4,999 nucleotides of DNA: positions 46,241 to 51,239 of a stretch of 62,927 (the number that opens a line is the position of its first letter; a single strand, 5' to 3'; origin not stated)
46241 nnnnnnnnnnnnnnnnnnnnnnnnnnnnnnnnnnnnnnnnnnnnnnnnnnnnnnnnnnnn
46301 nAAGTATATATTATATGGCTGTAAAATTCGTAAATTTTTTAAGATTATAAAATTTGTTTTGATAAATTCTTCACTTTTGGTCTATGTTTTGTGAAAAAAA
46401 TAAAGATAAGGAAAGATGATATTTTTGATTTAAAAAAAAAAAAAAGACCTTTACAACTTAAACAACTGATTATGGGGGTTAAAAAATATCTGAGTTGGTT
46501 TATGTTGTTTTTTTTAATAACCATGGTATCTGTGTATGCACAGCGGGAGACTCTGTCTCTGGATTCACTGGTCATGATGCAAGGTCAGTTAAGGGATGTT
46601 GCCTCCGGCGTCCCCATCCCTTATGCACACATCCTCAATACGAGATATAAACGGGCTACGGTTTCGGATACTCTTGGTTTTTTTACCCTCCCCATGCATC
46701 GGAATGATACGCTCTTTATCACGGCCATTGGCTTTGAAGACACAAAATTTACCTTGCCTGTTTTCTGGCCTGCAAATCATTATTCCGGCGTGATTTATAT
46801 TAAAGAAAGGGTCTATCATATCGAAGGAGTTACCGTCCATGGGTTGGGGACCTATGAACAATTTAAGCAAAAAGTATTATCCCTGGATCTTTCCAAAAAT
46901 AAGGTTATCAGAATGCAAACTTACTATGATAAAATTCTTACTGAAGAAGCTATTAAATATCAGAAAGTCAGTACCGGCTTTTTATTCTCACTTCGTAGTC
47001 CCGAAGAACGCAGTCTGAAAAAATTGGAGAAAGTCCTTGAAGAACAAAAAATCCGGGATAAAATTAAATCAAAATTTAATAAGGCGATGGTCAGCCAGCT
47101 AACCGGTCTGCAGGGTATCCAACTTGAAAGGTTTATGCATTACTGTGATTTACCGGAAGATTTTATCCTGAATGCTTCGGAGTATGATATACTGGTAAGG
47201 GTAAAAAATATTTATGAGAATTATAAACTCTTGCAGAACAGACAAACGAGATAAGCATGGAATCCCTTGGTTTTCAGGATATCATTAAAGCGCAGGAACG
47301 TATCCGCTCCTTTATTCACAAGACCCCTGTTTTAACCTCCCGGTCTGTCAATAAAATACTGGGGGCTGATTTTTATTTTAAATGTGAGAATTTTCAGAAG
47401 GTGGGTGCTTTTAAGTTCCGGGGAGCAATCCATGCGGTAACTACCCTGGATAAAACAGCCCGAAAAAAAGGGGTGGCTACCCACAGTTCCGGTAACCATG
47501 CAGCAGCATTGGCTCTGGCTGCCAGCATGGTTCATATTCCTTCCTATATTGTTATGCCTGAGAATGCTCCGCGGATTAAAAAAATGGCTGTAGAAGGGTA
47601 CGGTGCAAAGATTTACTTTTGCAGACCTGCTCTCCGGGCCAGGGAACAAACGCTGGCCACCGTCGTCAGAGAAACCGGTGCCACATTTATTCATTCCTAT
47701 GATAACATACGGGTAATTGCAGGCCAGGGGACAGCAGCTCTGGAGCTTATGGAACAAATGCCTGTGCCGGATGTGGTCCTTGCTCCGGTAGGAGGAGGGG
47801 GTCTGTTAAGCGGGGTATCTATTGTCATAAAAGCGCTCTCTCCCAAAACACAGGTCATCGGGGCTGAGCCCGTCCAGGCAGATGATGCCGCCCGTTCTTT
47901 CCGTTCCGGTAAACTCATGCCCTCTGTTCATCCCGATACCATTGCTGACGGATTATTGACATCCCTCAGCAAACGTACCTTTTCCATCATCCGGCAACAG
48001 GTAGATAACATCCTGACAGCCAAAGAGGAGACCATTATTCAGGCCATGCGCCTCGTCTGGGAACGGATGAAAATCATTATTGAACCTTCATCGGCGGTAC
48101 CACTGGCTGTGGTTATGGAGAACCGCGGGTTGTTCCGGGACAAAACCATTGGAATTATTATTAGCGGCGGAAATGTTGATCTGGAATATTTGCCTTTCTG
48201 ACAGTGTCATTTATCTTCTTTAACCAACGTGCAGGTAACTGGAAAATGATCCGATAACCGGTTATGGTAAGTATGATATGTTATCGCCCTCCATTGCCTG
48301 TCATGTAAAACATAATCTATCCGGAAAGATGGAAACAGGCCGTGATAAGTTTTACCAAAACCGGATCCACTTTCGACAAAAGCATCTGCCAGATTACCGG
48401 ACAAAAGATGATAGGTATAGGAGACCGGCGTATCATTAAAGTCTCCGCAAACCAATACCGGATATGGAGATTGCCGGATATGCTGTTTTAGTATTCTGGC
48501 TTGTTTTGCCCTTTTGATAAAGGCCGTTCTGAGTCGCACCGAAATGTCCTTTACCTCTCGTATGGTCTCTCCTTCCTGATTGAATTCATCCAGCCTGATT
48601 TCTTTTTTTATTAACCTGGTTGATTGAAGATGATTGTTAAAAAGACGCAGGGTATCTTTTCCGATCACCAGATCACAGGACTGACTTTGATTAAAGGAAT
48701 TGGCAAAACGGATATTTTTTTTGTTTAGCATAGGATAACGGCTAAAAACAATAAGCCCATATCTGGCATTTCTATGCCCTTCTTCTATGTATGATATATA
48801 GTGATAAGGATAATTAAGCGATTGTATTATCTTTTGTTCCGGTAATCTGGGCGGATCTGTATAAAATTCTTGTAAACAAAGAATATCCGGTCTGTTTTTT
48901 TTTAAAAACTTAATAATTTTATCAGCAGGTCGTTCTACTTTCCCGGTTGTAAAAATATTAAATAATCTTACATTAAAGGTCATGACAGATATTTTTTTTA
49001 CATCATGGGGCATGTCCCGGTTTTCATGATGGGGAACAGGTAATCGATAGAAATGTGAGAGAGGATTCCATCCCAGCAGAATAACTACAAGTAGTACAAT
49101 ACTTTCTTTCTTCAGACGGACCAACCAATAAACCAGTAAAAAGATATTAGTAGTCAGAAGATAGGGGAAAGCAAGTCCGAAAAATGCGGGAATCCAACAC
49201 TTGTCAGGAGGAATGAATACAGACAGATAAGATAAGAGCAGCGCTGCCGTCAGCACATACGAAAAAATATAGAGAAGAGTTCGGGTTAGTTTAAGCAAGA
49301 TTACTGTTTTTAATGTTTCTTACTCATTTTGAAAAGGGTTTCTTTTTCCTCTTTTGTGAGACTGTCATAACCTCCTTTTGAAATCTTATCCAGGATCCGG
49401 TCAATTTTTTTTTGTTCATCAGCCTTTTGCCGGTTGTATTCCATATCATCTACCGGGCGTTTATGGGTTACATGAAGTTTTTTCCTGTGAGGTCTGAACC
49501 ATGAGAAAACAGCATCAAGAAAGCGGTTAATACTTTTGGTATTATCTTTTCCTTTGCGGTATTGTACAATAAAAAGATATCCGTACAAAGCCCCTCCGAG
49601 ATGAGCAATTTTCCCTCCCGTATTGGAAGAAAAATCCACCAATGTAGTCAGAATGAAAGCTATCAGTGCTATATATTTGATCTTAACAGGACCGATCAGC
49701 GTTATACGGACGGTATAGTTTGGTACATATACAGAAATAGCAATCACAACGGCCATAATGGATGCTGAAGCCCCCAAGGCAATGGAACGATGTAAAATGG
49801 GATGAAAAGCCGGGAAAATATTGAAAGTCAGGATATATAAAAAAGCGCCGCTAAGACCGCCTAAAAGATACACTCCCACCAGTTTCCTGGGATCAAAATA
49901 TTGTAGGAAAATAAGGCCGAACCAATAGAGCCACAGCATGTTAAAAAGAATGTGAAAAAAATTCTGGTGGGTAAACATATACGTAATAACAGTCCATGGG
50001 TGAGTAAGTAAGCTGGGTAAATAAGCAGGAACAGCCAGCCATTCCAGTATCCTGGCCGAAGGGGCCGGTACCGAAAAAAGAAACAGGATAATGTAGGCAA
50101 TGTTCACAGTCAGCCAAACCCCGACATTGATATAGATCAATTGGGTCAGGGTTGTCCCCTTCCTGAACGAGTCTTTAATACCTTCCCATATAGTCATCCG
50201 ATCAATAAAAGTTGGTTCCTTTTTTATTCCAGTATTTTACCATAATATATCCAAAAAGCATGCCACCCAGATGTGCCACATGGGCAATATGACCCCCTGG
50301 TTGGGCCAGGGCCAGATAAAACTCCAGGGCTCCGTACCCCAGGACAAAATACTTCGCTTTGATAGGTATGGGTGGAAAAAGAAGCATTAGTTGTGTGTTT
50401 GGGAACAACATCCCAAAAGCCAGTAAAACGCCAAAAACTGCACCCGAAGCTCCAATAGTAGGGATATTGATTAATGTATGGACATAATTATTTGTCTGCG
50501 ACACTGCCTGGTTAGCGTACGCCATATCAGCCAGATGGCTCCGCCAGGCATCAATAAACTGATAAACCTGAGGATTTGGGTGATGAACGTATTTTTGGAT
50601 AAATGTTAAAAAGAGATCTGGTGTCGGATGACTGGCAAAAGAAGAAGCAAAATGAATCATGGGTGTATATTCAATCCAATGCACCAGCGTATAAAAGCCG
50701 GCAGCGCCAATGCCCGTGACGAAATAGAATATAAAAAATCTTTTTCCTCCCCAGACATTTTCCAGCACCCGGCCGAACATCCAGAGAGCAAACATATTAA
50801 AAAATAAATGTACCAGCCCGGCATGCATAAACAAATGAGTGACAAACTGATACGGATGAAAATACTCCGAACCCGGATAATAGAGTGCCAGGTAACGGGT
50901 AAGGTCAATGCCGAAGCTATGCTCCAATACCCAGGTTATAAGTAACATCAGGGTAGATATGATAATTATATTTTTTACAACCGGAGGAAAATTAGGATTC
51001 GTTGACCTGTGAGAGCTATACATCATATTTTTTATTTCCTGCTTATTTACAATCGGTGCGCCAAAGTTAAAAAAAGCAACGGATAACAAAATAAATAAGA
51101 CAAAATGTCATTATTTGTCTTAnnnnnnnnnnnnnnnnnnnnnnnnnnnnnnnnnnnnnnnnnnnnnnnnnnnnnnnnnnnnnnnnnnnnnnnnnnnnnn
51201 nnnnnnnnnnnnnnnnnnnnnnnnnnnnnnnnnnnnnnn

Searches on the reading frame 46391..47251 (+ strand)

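Call 23: search_protein_families(library=pfam, proteins=[window:46391-47251:+], max_evalue=0.00001)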
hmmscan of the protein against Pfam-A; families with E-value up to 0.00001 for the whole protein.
window:46391-47251:+ (287 aa): 1 family
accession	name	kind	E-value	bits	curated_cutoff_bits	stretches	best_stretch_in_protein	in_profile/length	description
PF13715.12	CarbopepD_reg_2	-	8e-06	26.2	32.2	0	64-122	2-62/88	CarboxypepD_reg-like domain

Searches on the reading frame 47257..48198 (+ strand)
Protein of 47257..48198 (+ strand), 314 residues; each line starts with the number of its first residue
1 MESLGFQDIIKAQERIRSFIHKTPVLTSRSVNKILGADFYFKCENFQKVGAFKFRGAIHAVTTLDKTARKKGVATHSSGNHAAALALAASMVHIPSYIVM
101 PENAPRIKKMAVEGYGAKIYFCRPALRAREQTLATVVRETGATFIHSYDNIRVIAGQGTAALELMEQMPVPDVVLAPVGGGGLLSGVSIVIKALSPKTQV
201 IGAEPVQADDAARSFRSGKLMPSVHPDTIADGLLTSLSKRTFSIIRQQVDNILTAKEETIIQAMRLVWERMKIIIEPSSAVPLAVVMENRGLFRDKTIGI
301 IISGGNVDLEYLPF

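Call 23: search_protein_families(library=pfam, proteins=[window:47257-48198:+], max_evalue=0.00001)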
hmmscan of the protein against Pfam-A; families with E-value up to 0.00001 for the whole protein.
window:47257-48198:+ (314 aa): 1 family
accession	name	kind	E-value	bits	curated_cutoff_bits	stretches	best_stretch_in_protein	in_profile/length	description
PF00291.31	PALP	-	1.1e-79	268.3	35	1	17-304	2-295/295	Pyridoxal-phosphate dependent enzyme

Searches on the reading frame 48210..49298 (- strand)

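Call 23: search_protein_families(library=pfam, proteins=[window:48210-49298:-], max_evalue=0.00001)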
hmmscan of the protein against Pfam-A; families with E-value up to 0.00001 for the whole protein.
window:48210-49298:- (363 aa): 1 family
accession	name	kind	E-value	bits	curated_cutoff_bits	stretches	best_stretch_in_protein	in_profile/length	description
PF03372.29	Exo_endo_phos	-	1.4e-27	97.3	24.5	1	106-351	1-225/225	Endonuclease/Exonuclease/phosphatase family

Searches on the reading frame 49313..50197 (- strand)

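Call 23: search_protein_families(library=pfam, proteins=[window:49313-50197:-], max_evalue=0.00001)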
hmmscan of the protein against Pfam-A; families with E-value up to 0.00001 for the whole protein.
window:49313-50197:- (295 aa): 2 families
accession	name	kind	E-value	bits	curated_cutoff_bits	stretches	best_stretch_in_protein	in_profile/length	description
PF01694.28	Rhomboid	-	6.1e-20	72.3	22.6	1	66-211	3-138/143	Rhomboid domain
PF20216.3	DUF6576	-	8.1e-14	51.9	27.3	1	251-294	4-47/47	Family of unknown function (DUF6576)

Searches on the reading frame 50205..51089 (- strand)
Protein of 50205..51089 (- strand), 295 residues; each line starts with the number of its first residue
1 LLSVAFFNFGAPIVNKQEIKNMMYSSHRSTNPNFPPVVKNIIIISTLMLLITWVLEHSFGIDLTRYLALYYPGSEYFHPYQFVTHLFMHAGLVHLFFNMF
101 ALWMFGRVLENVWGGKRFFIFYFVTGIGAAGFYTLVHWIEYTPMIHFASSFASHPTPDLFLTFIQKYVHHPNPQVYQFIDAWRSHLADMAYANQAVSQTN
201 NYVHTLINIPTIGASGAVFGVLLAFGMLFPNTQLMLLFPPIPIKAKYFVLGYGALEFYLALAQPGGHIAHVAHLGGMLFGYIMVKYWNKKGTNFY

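Call 23: search_protein_families(library=pfam, proteins=[window:50205-51089:-], max_evalue=0.00001)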
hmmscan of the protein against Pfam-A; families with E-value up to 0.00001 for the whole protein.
window:50205-51089:- (295 aa): 2 families
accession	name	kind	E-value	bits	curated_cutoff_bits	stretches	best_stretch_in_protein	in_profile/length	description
PF01694.28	Rhomboid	-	1.2e-23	84.3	22.6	2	79-136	4-61/143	Rhomboid domain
PF08551.15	DUF1751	-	1.9e-08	35.2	22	1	72-141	1-70/99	Eukaryotic integral membrane protein (DUF1751)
